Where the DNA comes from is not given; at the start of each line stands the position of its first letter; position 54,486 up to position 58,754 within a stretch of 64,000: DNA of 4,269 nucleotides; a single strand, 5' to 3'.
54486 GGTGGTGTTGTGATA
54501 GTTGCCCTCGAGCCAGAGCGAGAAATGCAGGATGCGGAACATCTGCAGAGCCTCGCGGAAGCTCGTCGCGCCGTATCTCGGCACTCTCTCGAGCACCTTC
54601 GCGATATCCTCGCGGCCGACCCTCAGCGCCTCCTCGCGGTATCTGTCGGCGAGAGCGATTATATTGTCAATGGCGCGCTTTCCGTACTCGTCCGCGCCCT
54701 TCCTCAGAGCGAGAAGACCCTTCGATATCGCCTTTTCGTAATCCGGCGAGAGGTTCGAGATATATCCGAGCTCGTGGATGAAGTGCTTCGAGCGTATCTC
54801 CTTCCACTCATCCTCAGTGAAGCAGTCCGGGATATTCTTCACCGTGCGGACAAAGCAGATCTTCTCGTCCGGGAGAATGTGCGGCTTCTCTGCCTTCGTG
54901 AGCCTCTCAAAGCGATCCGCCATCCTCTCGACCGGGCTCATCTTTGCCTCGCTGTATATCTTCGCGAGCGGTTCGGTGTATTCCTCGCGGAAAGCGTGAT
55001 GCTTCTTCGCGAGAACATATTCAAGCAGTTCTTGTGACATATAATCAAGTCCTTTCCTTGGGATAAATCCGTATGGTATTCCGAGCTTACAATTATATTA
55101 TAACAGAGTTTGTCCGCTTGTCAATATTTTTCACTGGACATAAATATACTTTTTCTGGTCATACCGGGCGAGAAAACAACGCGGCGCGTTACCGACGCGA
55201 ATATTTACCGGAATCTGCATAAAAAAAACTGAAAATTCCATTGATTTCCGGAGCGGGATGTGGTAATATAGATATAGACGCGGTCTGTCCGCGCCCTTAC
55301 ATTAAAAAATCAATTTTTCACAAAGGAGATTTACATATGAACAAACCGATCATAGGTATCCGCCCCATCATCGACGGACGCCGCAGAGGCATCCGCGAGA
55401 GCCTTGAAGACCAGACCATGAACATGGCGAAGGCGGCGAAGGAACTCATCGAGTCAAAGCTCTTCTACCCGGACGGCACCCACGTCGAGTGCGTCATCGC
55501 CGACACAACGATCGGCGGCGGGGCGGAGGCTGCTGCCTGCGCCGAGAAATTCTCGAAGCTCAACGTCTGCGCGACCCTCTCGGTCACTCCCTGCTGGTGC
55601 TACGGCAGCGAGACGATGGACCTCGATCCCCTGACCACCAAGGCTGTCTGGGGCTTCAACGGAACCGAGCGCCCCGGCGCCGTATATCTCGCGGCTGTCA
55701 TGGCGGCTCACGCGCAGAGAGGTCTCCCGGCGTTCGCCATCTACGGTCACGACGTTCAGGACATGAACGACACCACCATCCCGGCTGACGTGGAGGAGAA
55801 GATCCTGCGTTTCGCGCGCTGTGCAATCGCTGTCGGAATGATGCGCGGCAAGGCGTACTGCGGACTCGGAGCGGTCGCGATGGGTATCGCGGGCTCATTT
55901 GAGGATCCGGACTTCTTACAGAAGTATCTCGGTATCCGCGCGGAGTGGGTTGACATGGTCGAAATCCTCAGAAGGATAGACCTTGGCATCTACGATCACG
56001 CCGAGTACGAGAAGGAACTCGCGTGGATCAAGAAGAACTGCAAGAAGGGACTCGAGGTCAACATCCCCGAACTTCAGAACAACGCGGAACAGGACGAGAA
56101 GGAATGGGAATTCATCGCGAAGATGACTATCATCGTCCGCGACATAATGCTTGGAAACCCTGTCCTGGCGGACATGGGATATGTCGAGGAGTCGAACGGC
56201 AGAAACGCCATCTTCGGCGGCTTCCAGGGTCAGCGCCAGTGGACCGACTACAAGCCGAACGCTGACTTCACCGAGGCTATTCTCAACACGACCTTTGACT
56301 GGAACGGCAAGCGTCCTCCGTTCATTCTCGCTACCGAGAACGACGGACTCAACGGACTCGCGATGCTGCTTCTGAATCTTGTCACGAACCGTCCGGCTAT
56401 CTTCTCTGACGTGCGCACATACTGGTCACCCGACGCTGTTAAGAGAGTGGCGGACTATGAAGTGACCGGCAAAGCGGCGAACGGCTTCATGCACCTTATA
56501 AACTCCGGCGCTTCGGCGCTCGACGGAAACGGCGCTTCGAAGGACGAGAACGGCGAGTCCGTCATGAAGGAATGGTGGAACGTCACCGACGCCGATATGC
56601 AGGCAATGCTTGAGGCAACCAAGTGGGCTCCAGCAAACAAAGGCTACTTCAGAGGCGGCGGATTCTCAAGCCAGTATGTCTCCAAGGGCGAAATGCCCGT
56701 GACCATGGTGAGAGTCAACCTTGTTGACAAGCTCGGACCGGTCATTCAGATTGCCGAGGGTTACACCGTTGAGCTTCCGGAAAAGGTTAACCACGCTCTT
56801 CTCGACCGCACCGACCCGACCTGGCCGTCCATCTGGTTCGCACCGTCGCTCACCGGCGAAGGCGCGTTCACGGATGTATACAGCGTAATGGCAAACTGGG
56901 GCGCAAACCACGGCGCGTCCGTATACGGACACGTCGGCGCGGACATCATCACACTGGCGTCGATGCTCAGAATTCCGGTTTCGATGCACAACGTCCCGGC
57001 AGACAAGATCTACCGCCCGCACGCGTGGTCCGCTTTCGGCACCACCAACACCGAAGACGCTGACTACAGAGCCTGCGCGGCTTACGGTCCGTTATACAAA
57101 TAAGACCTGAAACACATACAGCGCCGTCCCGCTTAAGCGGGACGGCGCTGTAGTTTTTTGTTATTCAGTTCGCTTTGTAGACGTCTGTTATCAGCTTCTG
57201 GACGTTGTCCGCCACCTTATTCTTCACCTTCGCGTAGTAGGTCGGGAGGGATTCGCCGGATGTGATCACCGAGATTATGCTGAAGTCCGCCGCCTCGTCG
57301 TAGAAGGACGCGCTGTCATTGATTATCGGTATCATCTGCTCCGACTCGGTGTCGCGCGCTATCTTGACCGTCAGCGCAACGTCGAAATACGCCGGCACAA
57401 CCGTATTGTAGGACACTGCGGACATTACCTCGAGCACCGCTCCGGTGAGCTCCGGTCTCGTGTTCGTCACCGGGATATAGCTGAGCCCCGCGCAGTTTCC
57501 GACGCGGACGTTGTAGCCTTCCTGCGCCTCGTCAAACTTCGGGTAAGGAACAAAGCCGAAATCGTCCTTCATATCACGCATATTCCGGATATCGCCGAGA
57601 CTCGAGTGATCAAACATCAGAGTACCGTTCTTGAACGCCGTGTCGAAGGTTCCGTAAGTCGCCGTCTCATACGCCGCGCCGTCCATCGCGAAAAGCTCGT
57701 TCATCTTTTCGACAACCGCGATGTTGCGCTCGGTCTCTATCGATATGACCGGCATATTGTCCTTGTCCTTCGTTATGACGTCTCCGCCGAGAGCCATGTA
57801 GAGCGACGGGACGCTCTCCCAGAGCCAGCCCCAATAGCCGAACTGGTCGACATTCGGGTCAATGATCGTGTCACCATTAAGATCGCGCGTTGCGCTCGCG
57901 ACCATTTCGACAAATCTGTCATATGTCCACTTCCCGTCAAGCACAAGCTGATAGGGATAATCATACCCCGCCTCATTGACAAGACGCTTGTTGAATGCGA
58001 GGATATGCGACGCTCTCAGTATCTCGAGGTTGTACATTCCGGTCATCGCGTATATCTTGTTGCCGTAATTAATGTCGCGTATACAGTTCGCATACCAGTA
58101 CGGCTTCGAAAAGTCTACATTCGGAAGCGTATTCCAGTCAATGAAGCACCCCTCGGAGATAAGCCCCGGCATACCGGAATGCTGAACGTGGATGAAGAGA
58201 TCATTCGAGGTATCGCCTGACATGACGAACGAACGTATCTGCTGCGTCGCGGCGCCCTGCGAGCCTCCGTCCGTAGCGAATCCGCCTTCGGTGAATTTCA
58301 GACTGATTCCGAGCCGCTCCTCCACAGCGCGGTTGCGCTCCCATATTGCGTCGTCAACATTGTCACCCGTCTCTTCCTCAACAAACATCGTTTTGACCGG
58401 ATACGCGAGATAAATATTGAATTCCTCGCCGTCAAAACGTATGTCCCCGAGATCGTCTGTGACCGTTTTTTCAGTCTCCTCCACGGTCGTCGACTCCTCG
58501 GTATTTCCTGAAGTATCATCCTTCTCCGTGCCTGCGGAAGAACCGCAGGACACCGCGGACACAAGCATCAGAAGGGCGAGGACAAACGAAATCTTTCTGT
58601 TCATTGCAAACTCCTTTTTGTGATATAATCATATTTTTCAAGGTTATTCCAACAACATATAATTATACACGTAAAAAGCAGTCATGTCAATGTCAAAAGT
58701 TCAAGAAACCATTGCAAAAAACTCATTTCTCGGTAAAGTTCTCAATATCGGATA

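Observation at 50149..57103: Carbohydrate-linked GRE locus: GRE-activase-Sip1/GH36-like hydrolase, divergent from a FucI-like isomerase and flanked by two orphan SBPs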

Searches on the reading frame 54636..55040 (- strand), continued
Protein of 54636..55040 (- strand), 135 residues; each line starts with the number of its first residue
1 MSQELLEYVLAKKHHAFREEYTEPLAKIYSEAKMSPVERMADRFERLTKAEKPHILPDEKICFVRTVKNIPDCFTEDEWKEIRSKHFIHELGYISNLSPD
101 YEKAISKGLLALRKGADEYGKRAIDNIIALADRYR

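Call 88: search_protein_families(library=pfam, proteins=[L206:14393-15901:+, L186:123-1013:-, L201:15564-17318:+, L165:10566-12737:+, L200:17220-20384:+, L194:2920-4383:+, L176:5087-5875:-, L192:4317-6575:+, L201:2113-3501:+, L229:11997-12524:-], max_evalue=0.00001)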
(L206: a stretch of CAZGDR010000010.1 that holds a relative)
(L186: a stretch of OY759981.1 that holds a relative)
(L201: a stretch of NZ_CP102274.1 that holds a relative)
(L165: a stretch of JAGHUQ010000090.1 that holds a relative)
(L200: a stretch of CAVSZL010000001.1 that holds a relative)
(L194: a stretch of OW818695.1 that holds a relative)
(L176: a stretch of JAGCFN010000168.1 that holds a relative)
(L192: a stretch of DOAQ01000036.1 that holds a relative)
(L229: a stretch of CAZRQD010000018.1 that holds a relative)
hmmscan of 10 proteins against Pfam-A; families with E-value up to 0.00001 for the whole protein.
L206:14393-15901:+ (502 aa): 2 families
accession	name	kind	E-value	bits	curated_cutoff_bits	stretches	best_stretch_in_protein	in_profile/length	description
PF00370.27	FGGY_N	-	2.4e-43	149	28.8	1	4-249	3-245/245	FGGY family of carbohydrate kinases, N-terminal domain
PF02782.22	FGGY_C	-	2.6e-27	96.3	27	1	303-452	45-197/198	FGGY family of carbohydrate kinases, C-terminal domain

L186:123-1013:- (296 aa): 3 families
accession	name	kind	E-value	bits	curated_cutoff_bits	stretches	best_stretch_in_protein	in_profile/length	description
PF12833.13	HTH_18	-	4.6e-20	72.1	33.6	1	214-292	1-79/80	Helix-turn-helix domain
PF00165.29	HTH_AraC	-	2.6e-15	56.6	26.6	2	255-291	6-41/42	Bacterial regulatory helix-turn-helix proteins, AraC family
PF02311.25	AraC_binding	-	1.2e-14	54.7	21.1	1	58-173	21-135/135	AraC-like ligand binding domain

L201:15564-17318:+ (584 aa): 0 families

L165:10566-12737:+ (723 aa): 3 families
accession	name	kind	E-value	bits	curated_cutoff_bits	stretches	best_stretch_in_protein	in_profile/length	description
PF02065.24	Melibiase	-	5.9e-114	381.1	27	1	279-620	3-346/347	Melibiase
PF16875.11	Glyco_hydro_36N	-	8.5e-48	163.5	27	1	42-272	2-252/253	Glycosyl hydrolase family 36 N-terminal domain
PF16874.11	Glyco_hydro_36C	-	2.8e-18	66.6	27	1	636-720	3-77/77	Glycosyl hydrolase family 36 C-terminal domain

L200:17220-20384:+ (1054 aa): 3 families
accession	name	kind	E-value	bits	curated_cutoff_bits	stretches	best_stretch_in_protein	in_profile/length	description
PF13715.12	CarbopepD_reg_2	-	1.8e-18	66.8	32.2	1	46-127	1-88/88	CarboxypepD_reg-like domain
PF07715.20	Plug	-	1.7e-14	54.6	23.9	1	140-255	6-107/107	TonB-dependent Receptor Plug Domain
PF13620.12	CarboxypepD_reg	-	7.2e-11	42.7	32.3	1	45-104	1-65/82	Carboxypeptidase regulatory-like domain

L194:2920-4383:+ (487 aa): 3 families
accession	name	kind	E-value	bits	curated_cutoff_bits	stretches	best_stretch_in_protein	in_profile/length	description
PF00884.28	Sulfatase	-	1.4e-45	156.3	25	1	40-318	2-300/301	Sulfatase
PF16347.10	SGSH_C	-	4.5e-24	85.8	29.3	1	272-378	6-111/154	N-sulphoglucosamine sulphohydrolase, C-terminal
PF01663.27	Phosphodiest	-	5.1e-08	33.3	23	0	231-267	184-220/342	Type I phosphodiesterase / nucleotide pyrophosphatase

L176:5087-5875:- (262 aa): 1 family
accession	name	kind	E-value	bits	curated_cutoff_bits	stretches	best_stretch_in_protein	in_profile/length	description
PF00459.30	Inositol_P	-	8.1e-55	186.6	27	1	17-259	25-268/271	Inositol monophosphatase family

L192:4317-6575:+ (752 aa): 2 families
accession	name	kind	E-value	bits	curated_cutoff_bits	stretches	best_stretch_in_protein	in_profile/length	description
PF02065.24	Melibiase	-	6.5e-09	35.7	27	1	312-406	96-190/347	Melibiase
PF17801.7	Melibiase_C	-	2.7e-07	31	22.9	1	595-653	17-69/71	Alpha galactosidase C-terminal beta sandwich domain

L201:2113-3501:+ (462 aa): 1 family
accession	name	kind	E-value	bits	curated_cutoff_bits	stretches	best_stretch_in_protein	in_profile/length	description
PF02952.23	Fucose_iso_C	-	2.2e-07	31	29.3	1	368-450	46-138/143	L-fucose isomerase, C-terminal domain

L229:11997-12524:- (175 aa): 0 families

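Call 91: search_protein_families(library=pfam, proteins=[L201:15564-17318:+], max_evalue=0.001)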
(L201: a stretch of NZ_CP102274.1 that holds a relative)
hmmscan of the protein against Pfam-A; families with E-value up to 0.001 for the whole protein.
L201:15564-17318:+ (584 aa): 0 families

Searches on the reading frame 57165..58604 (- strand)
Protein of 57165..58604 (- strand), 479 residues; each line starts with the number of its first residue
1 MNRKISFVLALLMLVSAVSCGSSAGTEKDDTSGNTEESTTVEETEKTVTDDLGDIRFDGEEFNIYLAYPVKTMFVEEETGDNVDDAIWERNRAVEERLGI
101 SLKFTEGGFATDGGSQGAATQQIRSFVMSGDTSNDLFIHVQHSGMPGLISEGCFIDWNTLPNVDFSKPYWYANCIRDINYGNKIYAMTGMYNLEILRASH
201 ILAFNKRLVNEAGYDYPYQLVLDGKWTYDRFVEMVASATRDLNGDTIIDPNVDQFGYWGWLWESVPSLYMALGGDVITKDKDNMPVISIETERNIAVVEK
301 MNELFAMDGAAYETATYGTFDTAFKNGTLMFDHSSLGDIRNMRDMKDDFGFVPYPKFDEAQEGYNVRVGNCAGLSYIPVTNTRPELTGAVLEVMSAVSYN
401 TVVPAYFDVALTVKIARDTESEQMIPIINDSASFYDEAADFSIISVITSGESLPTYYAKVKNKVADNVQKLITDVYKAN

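Call 3: search_protein_families(library=pfam, proteins=[window:57165-58604:-], max_evalue=0.001)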
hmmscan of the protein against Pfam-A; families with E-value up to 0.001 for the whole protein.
window:57165-58604:- (479 aa): 0 families

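Call 4: search_protein_families(library=ncbifam, proteins=[window:57165-58604:-], max_evalue=0.001)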
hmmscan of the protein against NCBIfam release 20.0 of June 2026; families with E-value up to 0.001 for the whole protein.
window:57165-58604:- (479 aa): 0 families

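Call 26: search_protein_families(library=pfam, proteins=[window:57165-58604:-], max_evalue=1)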
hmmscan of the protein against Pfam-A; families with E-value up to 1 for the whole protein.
window:57165-58604:- (479 aa): 0 families

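Call 69: predict_structure(alignment_id=A4)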
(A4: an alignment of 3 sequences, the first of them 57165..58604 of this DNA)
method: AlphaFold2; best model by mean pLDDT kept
length: 479 residues; sequences in the alignment: 3
mean_pLDDT: 36.7   pTM: 0.35
mean pLDDT of the five models: 36.7, 35.1, 34.7, 31.2, 31.1
residues with pLDDT >= 90: 1; 70-90: 28; 50-70: 55; < 50: 395
segments of 3 or more residues with pLDDT < 50: 1-52, 69-80, 108-120, 140-381, 407-479
pLDDT, mean of each block of 10 residues (from residue 1): 32 29 26 30 31 68 64 37 65 81 66 41 52 60 30 28 35 29 27 22 27 35 38 34 30 23 25 29 32 34 27 26 26 23 23 22 22 42 57 54 50 35 27 24 27 39 40 36
secondary structure, 60 per line:
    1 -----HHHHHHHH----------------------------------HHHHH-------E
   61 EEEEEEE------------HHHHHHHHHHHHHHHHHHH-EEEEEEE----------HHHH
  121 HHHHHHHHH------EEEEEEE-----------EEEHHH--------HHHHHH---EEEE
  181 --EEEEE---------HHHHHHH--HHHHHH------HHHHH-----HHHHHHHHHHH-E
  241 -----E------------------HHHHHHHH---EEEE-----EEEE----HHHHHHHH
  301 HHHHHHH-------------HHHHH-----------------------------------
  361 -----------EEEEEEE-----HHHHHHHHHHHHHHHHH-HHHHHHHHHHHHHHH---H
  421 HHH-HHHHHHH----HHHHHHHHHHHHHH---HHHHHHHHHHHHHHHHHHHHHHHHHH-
elements in order: H6-13 H48-52 E60-67 H80-98 E100-106 H117-129 E136-142 E154-156 H168-173 E177-180 E183-187 H197-203 H206-211 H218-222 H228-238 H265-272 E276-279 E285-288 H293-307 H321-325 E372-378 H384-400 H402-416 H420-423 H425-431 H436-449 H453-478
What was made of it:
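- On Family-1 extracellular solute-binding proteins (SBP_bac_1 / SBP_bac_8): The AF2 model was too poor to use, pLDDT 37 (call 69).
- Tried and rejected: AlphaFold model of lipoprotein LP2 from the three window paralogues. pLDDT was 37, so it was unusable and I ran no fold search (call 69).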
